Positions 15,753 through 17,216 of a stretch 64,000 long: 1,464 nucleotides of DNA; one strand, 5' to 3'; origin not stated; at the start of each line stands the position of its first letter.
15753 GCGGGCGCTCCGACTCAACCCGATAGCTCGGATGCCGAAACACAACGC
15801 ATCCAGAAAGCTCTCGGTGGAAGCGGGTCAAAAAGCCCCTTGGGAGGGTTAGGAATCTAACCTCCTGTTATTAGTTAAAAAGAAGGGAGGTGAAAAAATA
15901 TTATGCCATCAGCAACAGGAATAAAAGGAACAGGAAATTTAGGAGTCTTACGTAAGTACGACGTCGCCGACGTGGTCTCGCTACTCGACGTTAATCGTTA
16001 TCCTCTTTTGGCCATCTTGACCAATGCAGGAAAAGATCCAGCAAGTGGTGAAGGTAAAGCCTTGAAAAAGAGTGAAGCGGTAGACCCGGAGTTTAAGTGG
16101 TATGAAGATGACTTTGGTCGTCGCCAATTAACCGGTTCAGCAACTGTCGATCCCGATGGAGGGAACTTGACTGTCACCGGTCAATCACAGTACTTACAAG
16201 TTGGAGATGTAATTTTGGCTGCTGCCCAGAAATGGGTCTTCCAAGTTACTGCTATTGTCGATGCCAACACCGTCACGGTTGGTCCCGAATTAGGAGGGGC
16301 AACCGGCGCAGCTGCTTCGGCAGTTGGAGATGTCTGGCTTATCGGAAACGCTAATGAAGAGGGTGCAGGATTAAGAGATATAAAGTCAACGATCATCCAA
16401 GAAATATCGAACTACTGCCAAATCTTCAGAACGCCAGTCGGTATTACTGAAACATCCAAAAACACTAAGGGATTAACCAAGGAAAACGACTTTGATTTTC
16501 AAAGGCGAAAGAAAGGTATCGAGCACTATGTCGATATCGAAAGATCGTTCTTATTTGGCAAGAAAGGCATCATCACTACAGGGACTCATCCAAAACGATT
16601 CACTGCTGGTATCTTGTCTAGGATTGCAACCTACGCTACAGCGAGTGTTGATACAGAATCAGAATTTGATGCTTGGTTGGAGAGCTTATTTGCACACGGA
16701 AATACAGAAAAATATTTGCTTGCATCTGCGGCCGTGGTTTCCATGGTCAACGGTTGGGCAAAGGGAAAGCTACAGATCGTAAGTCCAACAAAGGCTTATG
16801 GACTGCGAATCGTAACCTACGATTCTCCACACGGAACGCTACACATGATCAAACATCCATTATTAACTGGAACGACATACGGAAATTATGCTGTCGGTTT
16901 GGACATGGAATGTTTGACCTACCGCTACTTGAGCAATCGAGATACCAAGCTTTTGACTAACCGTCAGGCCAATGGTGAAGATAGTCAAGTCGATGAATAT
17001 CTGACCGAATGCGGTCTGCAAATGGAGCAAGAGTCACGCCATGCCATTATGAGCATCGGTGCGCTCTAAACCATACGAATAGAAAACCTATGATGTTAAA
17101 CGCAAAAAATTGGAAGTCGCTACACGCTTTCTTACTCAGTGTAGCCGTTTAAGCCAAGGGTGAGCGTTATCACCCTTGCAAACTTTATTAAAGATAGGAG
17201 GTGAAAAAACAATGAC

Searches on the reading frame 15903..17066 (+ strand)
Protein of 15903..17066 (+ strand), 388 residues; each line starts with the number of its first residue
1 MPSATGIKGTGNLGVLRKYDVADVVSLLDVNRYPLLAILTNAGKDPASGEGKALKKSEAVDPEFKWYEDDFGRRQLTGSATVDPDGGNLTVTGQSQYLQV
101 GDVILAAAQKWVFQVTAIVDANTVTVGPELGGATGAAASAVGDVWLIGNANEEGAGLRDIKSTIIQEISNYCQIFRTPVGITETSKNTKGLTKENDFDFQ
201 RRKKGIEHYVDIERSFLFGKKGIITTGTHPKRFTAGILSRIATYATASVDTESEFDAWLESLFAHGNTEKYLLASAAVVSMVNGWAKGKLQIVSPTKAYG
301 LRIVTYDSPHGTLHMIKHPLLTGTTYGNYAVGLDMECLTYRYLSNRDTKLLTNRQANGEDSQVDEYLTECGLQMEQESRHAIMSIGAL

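Call 7: search_protein_families(library=pfam, proteins=[window:15903-17066:+])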
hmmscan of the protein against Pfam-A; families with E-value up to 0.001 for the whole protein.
window:15903-17066:+ (388 aa): 1 family
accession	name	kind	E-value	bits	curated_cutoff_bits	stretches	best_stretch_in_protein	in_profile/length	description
PF17236.8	SU10_MCP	-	8.3e-41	140.8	24.1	1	16-383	11-288/292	SU10 major capsid protein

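Call 35: find_encoding_contigs(protein=window:15903-17066:+, flank=1000, max_places=4)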
Protein window:15903-17066:+ (388 aa): 5 contigs read that carry it; 3 places shown.
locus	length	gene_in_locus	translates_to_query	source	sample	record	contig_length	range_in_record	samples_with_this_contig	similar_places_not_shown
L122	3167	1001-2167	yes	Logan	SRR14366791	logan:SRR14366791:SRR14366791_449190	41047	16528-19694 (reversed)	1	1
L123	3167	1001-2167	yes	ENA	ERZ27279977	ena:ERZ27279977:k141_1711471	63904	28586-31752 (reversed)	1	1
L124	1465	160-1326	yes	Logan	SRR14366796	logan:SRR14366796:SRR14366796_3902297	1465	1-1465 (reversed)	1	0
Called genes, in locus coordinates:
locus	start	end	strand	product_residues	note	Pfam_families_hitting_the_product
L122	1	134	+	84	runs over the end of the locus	-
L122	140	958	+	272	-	-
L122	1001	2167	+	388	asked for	PF17236:SU10_MCP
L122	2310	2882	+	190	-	PF02037:SAP (weak)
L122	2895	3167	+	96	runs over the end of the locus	-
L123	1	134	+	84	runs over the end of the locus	-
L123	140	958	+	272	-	-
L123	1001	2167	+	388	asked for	PF17236:SU10_MCP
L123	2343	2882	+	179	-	-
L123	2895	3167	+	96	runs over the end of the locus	-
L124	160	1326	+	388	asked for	PF17236:SU10_MCP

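Call 82: find_related_loci(query=window:15903-17066:+, collection=viral_contigs, flank=10000)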
Query window:15903-17066:+ (388 aa) in viral_contigs; peptide patterns used: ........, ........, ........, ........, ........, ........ (x = any residue, [..] = any of these).
32 stretches matched a pattern; 26 encode a relative of the query (tblastn E <= 1e-3); 25 distinct loci.
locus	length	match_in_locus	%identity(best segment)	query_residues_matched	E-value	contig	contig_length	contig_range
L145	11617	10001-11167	87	1-388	0e+0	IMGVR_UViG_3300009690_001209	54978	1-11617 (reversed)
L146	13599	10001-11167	87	1-388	0e+0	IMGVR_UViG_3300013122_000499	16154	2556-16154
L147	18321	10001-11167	87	1-388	0e+0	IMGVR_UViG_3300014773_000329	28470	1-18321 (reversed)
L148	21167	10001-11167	87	1-388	0e+0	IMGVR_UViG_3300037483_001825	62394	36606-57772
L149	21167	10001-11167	86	1-388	0e+0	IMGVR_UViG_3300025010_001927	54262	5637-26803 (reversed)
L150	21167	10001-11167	86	1-388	0e+0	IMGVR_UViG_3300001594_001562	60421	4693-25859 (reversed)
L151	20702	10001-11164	86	1-388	0e+0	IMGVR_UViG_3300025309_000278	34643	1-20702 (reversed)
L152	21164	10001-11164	78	1-388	0e+0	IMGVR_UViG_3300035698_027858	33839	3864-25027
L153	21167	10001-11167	71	1-388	0e+0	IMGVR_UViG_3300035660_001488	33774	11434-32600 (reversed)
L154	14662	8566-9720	70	3-388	0e+0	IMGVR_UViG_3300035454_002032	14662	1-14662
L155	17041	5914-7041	64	17-388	4e-154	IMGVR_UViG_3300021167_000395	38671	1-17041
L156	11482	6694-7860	58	4-388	3e-151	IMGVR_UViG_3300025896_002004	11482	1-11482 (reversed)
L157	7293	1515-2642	60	17-388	1e-148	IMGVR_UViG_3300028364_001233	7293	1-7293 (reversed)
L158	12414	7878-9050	60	1-385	7e-149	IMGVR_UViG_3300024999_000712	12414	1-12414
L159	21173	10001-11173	60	1-385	7e-149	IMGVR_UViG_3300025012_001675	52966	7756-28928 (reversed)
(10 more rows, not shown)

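Call 85: search_protein_families(library=pfam, proteins=[L149:1976-3610:+, L149:3679-4227:-, L149:4245-4565:-, L149:4576-7098:-, L149:7098-7565:-, L149:7552-7935:-], max_evalue=0.001)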
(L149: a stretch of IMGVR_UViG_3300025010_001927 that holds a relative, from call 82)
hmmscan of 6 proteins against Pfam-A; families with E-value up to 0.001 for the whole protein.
L149:1976-3610:+ (545 aa): 2 families
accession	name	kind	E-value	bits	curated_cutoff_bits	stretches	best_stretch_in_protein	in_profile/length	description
PF18733.6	HEPN_LA2681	-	8.1e-31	107.4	27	1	323-522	7-204/204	LA2681-like HEPN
PF18730.6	HEPN_Cthe2314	-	0.00089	19.7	27.1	0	343-485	11-139/174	Cthe_2314-like HEPN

L149:3679-4227:- (183 aa): 1 family
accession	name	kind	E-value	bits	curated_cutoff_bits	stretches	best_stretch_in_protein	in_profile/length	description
PF01569.27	PAP2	-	5.8e-16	58.9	27.2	1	45-156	5-127/130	PAP2 superfamily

L149:4245-4565:- (107 aa): 1 family
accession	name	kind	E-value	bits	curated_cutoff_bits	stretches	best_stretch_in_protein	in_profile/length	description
PF02635.20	DsrE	-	4.1e-12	46.7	22.7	1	1-107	1-116/116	DsrE/DsrF-like family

L149:4576-7098:- (841 aa): 6 families
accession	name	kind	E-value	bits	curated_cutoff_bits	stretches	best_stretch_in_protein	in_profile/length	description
PF00122.25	E1-E2_ATPase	-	4.5e-44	150.6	28.1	1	114-307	1-180/181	E1-E2 ATPase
PF00689.26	Cation_ATPase_C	-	1.4e-31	110.1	27.3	1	660-831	1-175/175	Cation transporting ATPase, C-terminus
PF00702.32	Hydrolase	-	7.6e-21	75.8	26.4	1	325-588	2-189/191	haloacid dehalogenase-like hydrolase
PF00690.31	Cation_ATPase_N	-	6.8e-12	45.3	20.4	1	7-75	1-69/69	Cation transporter/ATPase, N-terminus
PF08282.18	Hydrolase_3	-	9e-08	32.6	20.9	1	561-615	194-247/255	haloacid dehalogenase-like hydrolase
PF12710.13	HAD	-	1.7e-06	29.1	27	1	484-587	84-189/189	haloacid dehalogenase-like hydrolase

L149:7098-7565:- (156 aa): 1 family
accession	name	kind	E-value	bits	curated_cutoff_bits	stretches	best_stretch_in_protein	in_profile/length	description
PF01451.26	LMWPc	-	2.3e-20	73.7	23.2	1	16-141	1-140/144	Low molecular weight phosphotyrosine protein phosphatase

L149:7552-7935:- (128 aa): 2 families
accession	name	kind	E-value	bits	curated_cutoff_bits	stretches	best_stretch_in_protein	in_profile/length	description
PF03551.20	PadR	-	1.4e-20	73.5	27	1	44-114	1-75/75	Transcriptional regulator PadR-like family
PF02334.22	RTP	-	3.7e-05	24.6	26.7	1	37-117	7-94/113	Replication terminator protein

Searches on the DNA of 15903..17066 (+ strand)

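Call 92: search_with_rna_model(model_id=R1, sources=[L145, L146, L147, L148, L149, L150, L151, L152, L153, L154, L155, L156, L157, L158, L159, L160, L161, L162, L163, L164, L165, L166, L167, L168, L169, L063, L064, L001], max_evalue=0.1)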
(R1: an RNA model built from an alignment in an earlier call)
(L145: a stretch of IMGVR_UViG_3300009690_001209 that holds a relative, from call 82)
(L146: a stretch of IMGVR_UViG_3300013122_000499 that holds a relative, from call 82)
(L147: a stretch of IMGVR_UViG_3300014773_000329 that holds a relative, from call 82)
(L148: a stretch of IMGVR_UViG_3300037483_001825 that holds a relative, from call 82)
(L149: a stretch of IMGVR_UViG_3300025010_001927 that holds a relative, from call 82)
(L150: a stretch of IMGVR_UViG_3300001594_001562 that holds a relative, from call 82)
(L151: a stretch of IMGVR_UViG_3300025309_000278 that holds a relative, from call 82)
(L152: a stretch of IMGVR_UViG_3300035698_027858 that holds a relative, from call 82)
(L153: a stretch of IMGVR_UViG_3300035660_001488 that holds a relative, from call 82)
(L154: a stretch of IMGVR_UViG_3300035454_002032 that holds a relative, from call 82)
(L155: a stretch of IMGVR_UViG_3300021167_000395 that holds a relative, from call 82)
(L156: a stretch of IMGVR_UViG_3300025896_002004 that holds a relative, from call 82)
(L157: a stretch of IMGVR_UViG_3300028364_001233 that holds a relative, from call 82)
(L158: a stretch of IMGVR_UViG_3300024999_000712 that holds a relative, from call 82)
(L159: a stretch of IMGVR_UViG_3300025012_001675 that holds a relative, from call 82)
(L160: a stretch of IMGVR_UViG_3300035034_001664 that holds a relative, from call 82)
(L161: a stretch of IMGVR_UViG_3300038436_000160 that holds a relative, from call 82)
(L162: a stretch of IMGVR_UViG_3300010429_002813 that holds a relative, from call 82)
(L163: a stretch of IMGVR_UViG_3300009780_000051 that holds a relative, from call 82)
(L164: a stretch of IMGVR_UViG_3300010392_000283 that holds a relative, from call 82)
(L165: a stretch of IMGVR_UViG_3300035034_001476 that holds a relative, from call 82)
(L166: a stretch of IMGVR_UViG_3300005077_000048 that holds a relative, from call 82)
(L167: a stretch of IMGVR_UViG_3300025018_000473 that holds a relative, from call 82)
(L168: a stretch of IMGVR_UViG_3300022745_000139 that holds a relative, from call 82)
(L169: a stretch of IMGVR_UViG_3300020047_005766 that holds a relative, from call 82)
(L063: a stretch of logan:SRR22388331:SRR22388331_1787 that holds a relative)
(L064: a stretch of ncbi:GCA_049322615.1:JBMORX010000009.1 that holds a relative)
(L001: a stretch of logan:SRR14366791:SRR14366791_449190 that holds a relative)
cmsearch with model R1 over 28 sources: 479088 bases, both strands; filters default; matches with E-value up to 0.1: 2.
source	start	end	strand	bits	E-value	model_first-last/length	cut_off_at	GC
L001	8047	8163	+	91.8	6.6e-20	1-113/113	no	0.48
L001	7863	7985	+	73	2.4e-15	1-113/113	no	0.45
